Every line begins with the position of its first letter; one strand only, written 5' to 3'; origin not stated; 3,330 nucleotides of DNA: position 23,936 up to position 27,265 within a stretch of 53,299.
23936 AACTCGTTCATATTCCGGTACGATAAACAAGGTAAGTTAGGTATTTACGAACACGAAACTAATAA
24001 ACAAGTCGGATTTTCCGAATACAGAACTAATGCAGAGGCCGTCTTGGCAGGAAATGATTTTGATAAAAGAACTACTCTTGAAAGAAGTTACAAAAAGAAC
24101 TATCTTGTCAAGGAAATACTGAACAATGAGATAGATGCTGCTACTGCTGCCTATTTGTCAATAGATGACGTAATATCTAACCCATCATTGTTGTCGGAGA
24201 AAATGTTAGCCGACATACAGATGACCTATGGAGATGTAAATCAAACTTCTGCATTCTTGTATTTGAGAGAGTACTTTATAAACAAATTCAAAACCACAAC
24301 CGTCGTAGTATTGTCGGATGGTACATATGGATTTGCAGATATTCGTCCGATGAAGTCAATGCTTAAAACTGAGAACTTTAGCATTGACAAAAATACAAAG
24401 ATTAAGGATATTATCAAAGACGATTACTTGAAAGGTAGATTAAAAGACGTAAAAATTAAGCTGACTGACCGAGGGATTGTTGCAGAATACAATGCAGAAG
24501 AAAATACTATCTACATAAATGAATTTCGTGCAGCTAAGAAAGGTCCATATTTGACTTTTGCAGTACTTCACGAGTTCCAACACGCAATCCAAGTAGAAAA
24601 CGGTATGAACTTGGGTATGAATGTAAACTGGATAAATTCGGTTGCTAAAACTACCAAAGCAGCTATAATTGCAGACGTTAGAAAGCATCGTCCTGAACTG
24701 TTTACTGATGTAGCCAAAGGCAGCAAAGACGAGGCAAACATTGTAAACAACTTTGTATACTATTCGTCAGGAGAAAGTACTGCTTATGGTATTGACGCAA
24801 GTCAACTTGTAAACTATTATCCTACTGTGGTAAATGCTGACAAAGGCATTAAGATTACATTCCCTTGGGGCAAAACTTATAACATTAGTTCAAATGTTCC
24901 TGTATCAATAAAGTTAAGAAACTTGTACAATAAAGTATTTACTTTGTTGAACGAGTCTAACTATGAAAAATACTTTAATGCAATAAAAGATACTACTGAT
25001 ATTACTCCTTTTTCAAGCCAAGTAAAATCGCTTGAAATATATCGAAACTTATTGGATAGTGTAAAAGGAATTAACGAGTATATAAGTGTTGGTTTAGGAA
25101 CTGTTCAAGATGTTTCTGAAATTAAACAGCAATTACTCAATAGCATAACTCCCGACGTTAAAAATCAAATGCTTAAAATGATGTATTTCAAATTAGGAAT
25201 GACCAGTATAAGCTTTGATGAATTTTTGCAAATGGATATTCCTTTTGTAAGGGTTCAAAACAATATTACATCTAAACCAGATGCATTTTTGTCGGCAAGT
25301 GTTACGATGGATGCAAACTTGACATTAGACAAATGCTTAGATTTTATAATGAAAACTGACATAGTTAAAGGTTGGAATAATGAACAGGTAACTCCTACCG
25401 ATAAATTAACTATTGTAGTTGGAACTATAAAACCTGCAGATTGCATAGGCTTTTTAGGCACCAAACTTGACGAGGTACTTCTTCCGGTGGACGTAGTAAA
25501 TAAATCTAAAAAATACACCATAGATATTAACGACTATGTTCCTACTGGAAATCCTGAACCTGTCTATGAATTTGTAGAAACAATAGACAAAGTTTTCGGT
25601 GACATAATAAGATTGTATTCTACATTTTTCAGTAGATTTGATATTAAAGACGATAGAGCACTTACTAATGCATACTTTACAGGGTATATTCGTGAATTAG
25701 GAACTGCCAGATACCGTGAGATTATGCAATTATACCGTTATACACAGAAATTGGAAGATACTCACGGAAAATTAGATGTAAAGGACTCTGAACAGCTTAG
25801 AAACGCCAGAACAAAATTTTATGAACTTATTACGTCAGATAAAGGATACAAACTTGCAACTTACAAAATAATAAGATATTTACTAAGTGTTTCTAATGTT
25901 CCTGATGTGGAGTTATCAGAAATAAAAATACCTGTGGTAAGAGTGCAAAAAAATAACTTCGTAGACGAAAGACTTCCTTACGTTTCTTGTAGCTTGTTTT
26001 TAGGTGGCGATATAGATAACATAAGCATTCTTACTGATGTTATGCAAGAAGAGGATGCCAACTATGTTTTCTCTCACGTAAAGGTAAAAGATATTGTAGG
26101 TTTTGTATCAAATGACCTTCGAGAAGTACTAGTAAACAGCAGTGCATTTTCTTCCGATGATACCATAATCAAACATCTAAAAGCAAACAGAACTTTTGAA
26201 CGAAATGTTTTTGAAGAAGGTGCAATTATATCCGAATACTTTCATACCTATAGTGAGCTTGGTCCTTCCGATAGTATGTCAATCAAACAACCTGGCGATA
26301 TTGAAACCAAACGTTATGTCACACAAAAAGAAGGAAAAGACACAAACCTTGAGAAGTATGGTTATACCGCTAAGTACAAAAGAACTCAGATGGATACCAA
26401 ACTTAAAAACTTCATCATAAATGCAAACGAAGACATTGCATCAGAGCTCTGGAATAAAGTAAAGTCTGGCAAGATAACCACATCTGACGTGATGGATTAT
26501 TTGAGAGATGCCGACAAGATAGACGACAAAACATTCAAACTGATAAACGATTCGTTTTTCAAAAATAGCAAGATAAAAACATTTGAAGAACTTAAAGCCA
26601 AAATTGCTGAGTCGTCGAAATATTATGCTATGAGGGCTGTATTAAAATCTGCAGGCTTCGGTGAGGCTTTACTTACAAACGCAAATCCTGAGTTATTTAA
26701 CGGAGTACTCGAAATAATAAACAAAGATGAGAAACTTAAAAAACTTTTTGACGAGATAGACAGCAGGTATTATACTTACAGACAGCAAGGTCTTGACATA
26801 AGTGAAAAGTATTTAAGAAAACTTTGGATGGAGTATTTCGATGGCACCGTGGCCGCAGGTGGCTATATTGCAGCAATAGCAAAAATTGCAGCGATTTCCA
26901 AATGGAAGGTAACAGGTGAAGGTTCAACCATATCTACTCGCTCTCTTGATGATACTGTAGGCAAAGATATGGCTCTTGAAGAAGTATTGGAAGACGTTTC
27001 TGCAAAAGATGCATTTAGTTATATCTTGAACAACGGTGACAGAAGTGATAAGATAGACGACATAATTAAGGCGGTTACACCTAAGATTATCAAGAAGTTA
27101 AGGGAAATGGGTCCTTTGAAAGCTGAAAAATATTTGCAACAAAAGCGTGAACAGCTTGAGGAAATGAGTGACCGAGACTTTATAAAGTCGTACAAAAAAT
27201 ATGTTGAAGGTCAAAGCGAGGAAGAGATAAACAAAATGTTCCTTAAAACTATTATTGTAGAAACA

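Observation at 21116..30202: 3028-aa virion-arm ORF (17% of the genome) with only one recognisable catalytic signature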

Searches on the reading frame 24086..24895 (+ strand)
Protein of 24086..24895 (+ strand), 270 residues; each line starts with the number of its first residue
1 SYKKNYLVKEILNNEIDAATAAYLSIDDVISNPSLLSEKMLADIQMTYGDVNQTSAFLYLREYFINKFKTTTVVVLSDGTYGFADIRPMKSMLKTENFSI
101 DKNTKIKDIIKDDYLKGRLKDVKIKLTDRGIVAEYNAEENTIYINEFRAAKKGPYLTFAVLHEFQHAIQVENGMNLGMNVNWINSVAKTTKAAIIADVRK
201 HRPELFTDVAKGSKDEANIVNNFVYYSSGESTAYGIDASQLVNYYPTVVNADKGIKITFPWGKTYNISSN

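Call 22: search_protein_families(library=pfam, proteins=[window:24086-24895:+], max_evalue=10)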
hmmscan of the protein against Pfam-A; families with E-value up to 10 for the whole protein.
window:24086-24895:+ (270 aa): 5 families
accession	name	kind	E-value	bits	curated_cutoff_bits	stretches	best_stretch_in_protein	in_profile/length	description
PF20573.4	DUF6782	-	0.012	15.3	27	1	133-198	70-130/241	Putative metallopeptidase family (DUF6782)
PF19376.4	DUF5951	-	0.085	13.3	25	1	19-45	21-45/50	Family of unknown function (DUF5951)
PF25658.1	FV_peptidase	-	0.1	12.5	27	1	66-147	109-186/207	Putative filamentous viruses peptidase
PF06519.16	TolA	-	0.12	13.1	25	1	107-138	26-57/96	TolA C-terminal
PF11513.13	TA0956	-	0.2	12.3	25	1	63-116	48-99/110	Thermoplasma acidophilum protein TA0956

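Call 53: search_protein_families(library=ncbifam, proteins=[window:24086-24895:+], max_evalue=1)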
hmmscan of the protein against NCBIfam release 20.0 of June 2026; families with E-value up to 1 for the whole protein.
window:24086-24895:+ (270 aa): 0 families

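Call 75: search_solved_structures(query=A7, max_evalue=10, show_alignments=4)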
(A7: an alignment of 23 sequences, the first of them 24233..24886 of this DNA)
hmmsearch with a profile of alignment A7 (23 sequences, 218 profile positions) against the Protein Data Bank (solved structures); distinct sequences matched with E-value up to 10: 6.
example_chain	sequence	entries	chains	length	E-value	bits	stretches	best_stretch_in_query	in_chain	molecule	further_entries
4qhj_A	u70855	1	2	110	1.8e-06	31.3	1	57-118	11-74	Uncharacterized protein MJ1213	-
4qhf_A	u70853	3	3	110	3.6e-06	30.3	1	57-118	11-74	Uncharacterized protein MJ1213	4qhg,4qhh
4qhi_A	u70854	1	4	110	8.1e-06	29.1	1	57-118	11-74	Uncharacterized protein MJ1213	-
3dte_A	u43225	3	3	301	0.0085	19.2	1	67-119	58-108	IrrE protein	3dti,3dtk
8slm_A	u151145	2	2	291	0.21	14.6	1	74-119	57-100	Zn dependent hydrolase fused to HTH domain, IrrE ortholog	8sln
2z7c_A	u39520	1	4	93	0.86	12.7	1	31-96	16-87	DNA/RNA-binding protein Alba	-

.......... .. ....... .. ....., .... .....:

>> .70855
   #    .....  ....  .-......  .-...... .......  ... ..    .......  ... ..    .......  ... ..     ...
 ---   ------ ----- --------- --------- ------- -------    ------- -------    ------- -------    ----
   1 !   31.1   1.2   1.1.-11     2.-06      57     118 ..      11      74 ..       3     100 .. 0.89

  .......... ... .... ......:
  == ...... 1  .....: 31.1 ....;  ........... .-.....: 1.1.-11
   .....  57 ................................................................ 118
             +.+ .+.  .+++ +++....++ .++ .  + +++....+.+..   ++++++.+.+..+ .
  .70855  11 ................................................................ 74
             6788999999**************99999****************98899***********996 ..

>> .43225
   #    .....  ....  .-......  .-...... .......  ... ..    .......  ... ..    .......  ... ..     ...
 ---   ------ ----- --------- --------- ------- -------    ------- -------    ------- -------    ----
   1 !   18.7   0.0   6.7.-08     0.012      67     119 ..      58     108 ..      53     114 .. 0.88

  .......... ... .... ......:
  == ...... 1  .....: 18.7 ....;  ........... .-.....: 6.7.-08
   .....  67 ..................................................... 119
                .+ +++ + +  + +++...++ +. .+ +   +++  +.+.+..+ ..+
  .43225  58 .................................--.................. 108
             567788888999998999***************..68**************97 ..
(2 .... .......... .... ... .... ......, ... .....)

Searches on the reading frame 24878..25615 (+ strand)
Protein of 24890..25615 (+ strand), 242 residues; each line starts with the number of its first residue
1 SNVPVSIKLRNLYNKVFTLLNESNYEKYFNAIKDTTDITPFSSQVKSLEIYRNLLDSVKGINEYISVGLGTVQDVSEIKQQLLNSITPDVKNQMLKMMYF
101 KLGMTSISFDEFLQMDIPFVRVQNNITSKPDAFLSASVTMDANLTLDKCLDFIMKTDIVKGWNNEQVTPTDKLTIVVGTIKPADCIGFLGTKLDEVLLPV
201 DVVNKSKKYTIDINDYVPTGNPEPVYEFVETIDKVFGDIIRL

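Call 22: search_protein_families(library=pfam, proteins=[window:24890-25615:+], max_evalue=10)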
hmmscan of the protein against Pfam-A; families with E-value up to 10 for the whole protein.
window:24890-25615:+ (242 aa): 0 families

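Call 53: search_protein_families(library=ncbifam, proteins=[window:24890-25615:+], max_evalue=1)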
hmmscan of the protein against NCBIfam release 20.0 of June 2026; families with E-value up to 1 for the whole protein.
window:24890-25615:+ (242 aa): 1 family
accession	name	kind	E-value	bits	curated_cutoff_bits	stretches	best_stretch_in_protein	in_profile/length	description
NF052273.1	BB0569_chemotaxis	equivalog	0.031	12.8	1000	1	45-142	241-339/590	BB0569 family chemotaxis protein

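Call 102: search_solved_structures(query=A10, max_evalue=10, show_alignments=2)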
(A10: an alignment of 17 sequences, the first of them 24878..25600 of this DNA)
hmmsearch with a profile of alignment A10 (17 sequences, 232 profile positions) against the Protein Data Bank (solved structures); distinct sequences matched with E-value up to 10: 22.
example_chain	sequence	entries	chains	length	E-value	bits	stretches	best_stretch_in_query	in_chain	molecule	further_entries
9e78_1H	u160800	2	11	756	0.00051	23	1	34-128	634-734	RIB72A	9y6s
6dxa_A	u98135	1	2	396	0.078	15.8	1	25-88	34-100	Chalcone synthase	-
1tiq_A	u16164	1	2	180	0.12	15.2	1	13-90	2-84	Protease synthase and sporulation negative regulatory protein PAI 1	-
7vey_A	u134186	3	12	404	0.53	13.1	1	25-89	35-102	chalcone synthases | chalcone synthases 1 | chalcone synthase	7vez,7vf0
1d6i_A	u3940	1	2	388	0.55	13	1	25-88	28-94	CHALCONE SYNTHASE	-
1chw_A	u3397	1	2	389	0.56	13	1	25-88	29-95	PROTEIN (CHALCONE SYNTHASE)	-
1cml_A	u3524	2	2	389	0.56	13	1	25-88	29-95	PROTEIN (CHALCONE SYNTHASE) | CHALCONE SYNTHASE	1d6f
1i86_A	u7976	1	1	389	0.56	13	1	25-88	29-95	CHALCONE SYNTHASE 2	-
1jwx_A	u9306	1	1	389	0.56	13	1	25-88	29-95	CHALCONE SYNTHASE 2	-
1bi5_A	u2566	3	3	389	0.56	13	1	25-88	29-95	CHALCONE SYNTHASE | PROTEIN (CHALCONE SYNTHASE)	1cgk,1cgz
1bq6_A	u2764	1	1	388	0.56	13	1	25-88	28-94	CHALCONE SYNTHASE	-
1i88_A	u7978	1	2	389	0.56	13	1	25-88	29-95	CHALCONE SYNTHASE 2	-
1i89_A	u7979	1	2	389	0.56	13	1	25-88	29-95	CHALCONE SYNTHASE 2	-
1i8b_A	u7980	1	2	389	0.56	13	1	25-88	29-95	CHALCONE SYNTHASE 2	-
1d6h_A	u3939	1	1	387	0.57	13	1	25-88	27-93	CHALCONE SYNTHASE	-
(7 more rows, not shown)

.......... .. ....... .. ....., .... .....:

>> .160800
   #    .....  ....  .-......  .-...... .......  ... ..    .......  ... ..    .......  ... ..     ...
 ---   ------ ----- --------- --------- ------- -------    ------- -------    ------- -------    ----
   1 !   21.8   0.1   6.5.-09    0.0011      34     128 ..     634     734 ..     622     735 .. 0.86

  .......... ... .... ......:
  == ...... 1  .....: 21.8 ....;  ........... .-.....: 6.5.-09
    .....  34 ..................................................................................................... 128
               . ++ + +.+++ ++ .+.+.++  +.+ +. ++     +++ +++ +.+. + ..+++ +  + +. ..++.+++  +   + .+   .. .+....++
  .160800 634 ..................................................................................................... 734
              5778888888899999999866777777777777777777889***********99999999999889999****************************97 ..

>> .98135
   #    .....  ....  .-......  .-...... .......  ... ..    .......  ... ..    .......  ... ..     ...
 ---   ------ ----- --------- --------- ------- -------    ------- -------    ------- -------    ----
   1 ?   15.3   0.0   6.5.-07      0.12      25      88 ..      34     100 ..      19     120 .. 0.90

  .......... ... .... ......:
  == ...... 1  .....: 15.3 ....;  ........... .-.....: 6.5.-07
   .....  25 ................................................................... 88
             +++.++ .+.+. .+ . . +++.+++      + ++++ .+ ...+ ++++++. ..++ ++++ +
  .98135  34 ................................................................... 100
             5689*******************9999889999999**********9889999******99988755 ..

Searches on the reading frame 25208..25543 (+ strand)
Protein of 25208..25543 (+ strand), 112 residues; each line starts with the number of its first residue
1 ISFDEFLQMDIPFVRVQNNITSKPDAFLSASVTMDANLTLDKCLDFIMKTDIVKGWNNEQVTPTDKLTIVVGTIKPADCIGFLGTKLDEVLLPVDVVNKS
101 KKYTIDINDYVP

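Call 38: search_solved_structures(query=A5, max_evalue=10, show_alignments=3)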
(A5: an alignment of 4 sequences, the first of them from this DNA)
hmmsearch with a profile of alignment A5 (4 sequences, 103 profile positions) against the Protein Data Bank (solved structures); distinct sequences matched with E-value up to 10: 5.
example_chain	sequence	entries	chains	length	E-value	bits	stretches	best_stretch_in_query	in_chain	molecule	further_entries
8h34_M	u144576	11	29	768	0.036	17.4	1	26-100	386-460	Cullin-3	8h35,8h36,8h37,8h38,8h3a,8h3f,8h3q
9q3e_L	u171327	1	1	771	0.036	17.4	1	26-100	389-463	Cullin-3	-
8k8t_C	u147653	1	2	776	0.036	17.4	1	26-100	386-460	Cullin-3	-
8gq6_C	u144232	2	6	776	0.036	17.4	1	26-100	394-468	Cullin-3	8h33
8k9i_C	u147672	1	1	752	0.21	15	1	26-100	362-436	Cullin-3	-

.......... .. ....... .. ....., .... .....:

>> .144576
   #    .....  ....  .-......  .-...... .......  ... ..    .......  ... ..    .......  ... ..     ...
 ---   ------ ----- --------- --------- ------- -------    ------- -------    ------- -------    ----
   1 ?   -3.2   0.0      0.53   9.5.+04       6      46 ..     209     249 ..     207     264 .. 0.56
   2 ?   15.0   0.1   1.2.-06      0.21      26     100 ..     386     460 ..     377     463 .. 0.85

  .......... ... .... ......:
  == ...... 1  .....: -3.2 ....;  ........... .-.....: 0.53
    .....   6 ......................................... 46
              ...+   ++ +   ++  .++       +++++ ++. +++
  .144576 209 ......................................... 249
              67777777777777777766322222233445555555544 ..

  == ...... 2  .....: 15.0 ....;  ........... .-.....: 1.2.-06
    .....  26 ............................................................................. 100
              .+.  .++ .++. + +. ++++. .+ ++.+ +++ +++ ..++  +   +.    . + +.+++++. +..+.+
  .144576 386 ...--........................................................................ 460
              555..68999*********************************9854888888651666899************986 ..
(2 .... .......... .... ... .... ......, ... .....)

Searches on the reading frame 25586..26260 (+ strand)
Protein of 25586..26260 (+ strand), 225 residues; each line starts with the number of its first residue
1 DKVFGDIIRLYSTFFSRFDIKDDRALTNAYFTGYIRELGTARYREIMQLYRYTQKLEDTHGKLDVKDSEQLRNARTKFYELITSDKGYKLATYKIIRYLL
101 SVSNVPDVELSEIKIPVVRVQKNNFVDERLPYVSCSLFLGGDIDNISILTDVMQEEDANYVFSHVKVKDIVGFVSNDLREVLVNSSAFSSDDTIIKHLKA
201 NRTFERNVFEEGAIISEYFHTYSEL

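Call 22: search_protein_families(library=pfam, proteins=[window:25586-26260:+], max_evalue=10)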
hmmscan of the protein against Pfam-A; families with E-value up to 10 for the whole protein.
window:25586-26260:+ (225 aa): 1 family
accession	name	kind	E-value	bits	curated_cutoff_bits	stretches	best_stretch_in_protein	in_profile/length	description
PF25446.1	SH3_ISE2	-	0.15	12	27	1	26-109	33-114/185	ISE2, SH3 domain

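Call 53: search_protein_families(library=ncbifam, proteins=[window:25586-26260:+], max_evalue=1)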
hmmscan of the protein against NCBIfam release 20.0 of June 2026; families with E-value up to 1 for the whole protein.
window:25586-26260:+ (225 aa): 0 families

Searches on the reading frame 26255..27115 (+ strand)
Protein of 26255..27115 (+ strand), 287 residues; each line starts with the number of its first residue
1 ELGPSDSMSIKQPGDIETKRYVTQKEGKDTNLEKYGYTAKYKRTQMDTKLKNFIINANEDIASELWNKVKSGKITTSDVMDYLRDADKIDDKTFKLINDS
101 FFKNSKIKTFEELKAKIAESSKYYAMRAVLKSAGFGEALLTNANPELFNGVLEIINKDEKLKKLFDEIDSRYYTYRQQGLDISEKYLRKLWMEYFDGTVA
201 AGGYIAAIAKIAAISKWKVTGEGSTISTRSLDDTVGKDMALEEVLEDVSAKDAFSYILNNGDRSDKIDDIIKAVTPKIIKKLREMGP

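Call 22: search_protein_families(library=pfam, proteins=[window:26255-27115:+], max_evalue=10)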
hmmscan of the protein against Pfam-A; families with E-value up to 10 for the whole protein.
window:26255-27115:+ (287 aa): 8 families
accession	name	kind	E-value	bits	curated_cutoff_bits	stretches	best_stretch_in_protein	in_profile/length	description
PF08074.17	CHDCT2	-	0.033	14.7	27.7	1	81-117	21-57/146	CHDCT2 (NUC038) domain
PF17741.6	DUF5578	-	0.037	13.9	25.7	1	76-127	10-61/268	Family of unknown function (DUF5578)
PF07526.16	POX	-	0.078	14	27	1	151-178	67-94/134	Associated with HOX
PF15531.11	Ntox27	-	0.14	12.6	24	1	47-106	72-129/130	Bacterial toxin 27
PF24132.1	DUF7399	-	0.33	11.8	27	1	149-186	61-101/134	Family of unknown function (DUF7399)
PF01920.25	Prefoldin_2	-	0.34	11.4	27.6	1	76-122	31-76/106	Prefoldin subunit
PF14300.12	DMP19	-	0.99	10.5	25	1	101-189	28-111/112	DMP19-like protein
PF07688.17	KaiA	-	2.1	9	22.2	1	33-117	1-79/122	KaiA C-terminal domain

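Call 53: search_protein_families(library=ncbifam, proteins=[window:26255-27115:+], max_evalue=1)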
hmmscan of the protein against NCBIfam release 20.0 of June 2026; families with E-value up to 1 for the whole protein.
window:26255-27115:+ (287 aa): 0 families
